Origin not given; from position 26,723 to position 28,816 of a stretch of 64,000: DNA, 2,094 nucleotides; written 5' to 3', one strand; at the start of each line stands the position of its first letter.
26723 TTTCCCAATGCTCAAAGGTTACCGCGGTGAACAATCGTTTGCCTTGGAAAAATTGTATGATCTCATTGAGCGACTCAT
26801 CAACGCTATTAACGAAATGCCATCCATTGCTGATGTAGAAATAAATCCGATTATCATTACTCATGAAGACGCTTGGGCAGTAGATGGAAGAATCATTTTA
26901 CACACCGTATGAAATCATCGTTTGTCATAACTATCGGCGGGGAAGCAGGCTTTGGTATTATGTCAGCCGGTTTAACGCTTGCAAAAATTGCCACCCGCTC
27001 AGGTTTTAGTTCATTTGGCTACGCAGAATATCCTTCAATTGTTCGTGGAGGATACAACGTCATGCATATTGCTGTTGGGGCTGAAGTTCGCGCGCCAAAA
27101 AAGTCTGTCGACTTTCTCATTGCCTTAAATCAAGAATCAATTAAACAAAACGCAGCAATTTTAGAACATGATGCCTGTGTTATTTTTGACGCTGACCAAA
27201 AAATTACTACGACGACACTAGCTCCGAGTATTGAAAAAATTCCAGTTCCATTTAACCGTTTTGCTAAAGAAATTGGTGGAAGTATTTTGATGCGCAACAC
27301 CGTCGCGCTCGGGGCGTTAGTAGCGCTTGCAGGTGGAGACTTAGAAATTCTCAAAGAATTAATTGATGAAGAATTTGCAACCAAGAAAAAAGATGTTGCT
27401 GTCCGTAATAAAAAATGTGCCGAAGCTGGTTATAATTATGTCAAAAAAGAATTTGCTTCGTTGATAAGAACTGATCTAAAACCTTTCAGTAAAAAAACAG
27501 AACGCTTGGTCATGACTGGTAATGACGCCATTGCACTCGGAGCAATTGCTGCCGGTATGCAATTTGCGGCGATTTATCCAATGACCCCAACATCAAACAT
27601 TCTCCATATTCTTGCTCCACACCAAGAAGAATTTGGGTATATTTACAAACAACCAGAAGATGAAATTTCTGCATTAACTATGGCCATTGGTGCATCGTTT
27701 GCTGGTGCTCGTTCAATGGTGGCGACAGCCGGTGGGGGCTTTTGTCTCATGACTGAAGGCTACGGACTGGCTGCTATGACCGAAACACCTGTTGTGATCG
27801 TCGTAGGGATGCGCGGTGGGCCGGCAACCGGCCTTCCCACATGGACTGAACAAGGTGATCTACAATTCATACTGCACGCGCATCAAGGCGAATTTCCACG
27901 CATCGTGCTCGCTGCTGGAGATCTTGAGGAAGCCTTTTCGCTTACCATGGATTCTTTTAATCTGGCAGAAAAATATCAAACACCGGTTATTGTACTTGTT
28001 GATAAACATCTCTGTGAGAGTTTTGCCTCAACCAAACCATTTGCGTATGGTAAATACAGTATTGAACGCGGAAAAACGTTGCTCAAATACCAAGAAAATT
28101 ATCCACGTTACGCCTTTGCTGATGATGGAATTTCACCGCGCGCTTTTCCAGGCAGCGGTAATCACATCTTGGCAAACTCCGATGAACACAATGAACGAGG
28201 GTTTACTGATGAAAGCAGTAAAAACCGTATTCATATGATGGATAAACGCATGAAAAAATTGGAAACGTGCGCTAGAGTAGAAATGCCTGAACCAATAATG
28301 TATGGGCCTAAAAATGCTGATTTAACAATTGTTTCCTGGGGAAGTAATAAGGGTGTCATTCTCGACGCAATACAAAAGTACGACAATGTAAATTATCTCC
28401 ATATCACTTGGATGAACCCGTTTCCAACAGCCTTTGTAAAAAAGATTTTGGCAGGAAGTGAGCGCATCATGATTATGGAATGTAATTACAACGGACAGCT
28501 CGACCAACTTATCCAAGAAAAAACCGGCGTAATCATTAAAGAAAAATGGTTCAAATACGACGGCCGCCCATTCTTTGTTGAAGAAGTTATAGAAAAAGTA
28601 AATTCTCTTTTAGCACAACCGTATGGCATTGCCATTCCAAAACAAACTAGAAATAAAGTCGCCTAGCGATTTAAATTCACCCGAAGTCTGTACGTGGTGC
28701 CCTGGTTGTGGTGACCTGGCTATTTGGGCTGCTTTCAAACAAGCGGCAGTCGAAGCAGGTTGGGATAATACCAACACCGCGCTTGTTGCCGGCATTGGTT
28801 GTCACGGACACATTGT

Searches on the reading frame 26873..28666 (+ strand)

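Call 28: search_protein_families(library=ncbifam, proteins=[window:26873-28666:+], max_evalue=1e-10)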
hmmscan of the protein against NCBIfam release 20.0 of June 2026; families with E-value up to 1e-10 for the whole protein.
window:26873-28666:+ (597 aa): 11 families
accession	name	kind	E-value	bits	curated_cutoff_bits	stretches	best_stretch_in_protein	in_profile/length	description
TIGR03710.1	OAFO_sf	subfamily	4.7e-188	626.3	482.75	1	17-576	2-561/561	2-oxoacid:acceptor oxidoreductase subunit alpha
NF041170.1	Oxoac_fdxalpha_Archa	equivalog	2e-140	469.1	800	1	138-581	166-624/636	2-oxoacid:ferredoxin oxidoreductase subunit alpha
NF006412.0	PRK08659.1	equivalog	1.2e-73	248.5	411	1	209-578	3-375/378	2-oxoacid:acceptor oxidoreductase subunit alpha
NF007206.0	PRK09627.1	equivalog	1.5e-59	201.9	579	1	212-578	4-374/375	2-oxoglutarate synthase subunit alpha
NF005507.0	PRK07119.1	subfamily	2.9e-41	141.5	399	1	209-380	2-173/352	3-methyl-2-oxobutanoate dehydrogenase subunit VorB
TIGR03336.1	IOR_alpha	equivalog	2.3e-20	72.5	650.9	1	211-379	2-164/595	indolepyruvate ferredoxin oxidoreductase subunit alpha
NF040682.1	PorA_Arch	equivalog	5.5e-19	68.3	550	1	210-540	2-323/387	pyruvate synthase subunit PorA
NF006232.0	PRK08366.1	equivalog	9.4e-18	64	646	1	208-375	4-167/394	2-ketoisovalerate ferredoxin oxidoreductase subunit alpha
NF045764.1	PhenlGlyoxDHPadG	equivalog_domain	1.1e-12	47.1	700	0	212-329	3-121/398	NADH-dependent phenylglyoxylate dehydrogenase subunit alpha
NF006233.0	PRK08367.1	equivalog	2.6e-12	46.3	625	1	211-378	4-169/394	pyruvate ferredoxin oxidoreductase subunit alpha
NF007201.0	PRK09622.1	equivalog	3.3e-11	42.7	590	1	212-383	11-180/405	2-oxoacid:ferredoxin oxidoreductase subunit alpha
